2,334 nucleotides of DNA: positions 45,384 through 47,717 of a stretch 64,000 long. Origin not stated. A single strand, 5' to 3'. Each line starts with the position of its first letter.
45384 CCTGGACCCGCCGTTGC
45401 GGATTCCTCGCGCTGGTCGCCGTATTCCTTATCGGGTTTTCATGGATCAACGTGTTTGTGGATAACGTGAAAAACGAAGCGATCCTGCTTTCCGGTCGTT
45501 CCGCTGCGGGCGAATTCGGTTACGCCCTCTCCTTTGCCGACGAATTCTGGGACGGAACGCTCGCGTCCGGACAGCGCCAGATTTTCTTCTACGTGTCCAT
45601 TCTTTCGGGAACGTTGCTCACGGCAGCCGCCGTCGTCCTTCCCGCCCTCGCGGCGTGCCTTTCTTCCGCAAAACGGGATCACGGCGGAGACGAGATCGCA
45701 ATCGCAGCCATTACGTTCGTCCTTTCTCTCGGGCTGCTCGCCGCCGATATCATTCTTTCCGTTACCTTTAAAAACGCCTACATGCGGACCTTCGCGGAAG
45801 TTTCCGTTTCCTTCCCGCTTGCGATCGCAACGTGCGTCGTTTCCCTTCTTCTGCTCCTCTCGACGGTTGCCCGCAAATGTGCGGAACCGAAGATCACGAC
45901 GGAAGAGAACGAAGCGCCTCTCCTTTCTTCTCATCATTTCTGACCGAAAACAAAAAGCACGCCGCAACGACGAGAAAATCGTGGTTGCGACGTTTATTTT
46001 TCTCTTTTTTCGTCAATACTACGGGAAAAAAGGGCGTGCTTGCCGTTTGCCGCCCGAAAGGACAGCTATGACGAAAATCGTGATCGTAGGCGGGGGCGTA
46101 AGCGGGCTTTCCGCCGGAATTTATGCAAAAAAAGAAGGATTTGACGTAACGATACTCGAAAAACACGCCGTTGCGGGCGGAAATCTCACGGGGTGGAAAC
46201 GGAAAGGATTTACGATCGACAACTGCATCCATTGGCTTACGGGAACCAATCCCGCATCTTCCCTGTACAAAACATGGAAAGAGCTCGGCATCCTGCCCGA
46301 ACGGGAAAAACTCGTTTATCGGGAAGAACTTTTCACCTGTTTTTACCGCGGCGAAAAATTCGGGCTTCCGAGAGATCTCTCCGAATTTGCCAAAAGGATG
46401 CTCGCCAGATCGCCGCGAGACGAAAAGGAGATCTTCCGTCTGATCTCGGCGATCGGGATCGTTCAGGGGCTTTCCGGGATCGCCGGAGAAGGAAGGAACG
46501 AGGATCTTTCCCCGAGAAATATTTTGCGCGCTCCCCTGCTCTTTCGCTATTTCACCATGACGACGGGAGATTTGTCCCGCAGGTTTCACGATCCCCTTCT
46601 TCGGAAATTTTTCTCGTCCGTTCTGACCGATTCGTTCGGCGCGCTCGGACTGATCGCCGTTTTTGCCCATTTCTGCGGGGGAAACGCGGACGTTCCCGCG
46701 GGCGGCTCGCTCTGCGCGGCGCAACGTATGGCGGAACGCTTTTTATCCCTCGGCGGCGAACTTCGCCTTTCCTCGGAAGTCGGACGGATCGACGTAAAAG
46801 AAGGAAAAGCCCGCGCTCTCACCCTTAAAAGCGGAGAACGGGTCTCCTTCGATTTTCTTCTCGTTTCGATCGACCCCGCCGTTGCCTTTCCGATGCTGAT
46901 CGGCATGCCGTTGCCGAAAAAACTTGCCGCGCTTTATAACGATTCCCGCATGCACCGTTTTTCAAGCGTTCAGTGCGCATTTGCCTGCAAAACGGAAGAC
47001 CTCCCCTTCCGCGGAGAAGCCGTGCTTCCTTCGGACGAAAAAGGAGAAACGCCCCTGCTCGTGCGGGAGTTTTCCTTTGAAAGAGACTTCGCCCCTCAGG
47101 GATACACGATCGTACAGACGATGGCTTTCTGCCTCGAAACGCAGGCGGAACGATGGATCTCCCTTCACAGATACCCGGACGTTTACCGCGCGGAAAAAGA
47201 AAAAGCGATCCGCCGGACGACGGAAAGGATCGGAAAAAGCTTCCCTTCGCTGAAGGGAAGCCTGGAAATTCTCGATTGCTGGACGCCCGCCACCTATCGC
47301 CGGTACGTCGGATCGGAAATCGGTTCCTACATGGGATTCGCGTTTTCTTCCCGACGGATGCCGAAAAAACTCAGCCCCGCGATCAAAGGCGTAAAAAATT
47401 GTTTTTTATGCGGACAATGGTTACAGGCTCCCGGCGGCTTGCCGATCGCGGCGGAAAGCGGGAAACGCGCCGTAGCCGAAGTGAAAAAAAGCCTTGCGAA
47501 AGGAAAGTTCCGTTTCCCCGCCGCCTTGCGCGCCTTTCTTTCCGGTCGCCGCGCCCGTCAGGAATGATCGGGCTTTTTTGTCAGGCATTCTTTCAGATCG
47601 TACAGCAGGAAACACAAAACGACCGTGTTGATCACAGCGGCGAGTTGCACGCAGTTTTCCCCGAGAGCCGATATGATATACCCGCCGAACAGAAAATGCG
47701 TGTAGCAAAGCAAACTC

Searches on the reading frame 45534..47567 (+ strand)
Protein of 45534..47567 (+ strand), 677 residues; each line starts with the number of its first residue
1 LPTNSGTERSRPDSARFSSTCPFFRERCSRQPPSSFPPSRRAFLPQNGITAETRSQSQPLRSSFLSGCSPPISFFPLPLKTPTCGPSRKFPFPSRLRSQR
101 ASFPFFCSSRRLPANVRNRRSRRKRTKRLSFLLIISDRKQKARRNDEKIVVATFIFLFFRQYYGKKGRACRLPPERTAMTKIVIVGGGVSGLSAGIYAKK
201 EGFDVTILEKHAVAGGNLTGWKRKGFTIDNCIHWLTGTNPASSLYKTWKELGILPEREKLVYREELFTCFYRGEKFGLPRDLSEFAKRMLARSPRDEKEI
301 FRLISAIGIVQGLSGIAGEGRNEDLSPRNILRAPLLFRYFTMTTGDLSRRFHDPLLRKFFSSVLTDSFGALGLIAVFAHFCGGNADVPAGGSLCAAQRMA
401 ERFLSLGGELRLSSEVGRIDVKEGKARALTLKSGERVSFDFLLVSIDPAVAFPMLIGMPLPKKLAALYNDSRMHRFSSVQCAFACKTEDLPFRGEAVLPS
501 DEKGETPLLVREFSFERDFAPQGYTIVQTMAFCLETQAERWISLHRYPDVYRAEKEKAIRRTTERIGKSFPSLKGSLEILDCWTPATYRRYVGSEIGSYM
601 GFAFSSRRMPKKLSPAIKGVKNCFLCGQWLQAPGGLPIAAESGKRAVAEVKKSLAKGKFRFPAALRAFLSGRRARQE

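Call 40: search_protein_families(library=pfam, proteins=[window:45534-47567:+], max_evalue=0.001)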
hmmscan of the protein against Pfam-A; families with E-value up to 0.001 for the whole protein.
window:45534-47567:+ (677 aa): 10 families
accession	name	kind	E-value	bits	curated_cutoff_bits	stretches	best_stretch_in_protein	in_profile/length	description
PF01593.30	Amino_oxidase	-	1.4e-25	91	19.8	1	189-650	1-442/443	Flavin containing amine oxidoreductase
PF13450.12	NAD_binding_8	-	2e-15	57.3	21.9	1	184-251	1-68/68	NAD(P)-binding Rossmann-like domain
PF01266.30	DAO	-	6.8e-10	39.4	27.9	1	181-216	1-37/353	FAD dependent oxidoreductase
PF12831.13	FAD_oxidored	-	2.5e-07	30.8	27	1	182-220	2-40/416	FAD dependent oxidoreductase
PF07992.20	Pyr_redox_2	-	1e-05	25.6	26.1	1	181-217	2-34/291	Pyridine nucleotide-disulphide oxidoreductase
PF00890.30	FAD_binding_2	-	2.5e-05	24.1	20.4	1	182-218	2-38/414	FAD binding domain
PF01946.23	Thi4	-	3.1e-05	23.8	26.2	1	178-218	16-57/235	Thi4 family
PF03486.20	HI0933_like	-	4.1e-05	23.6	50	0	181-215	2-36/244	HI0933-like protein Rossmann domain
PF00070.33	Pyr_redox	-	0.00019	22.3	22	0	181-211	1-31/82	Pyridine nucleotide-disulphide oxidoreductase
PF13738.12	Pyr_redox_3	-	0.00021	21.1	30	1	183-224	1-42/305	Pyridine nucleotide-disulphide oxidoreductase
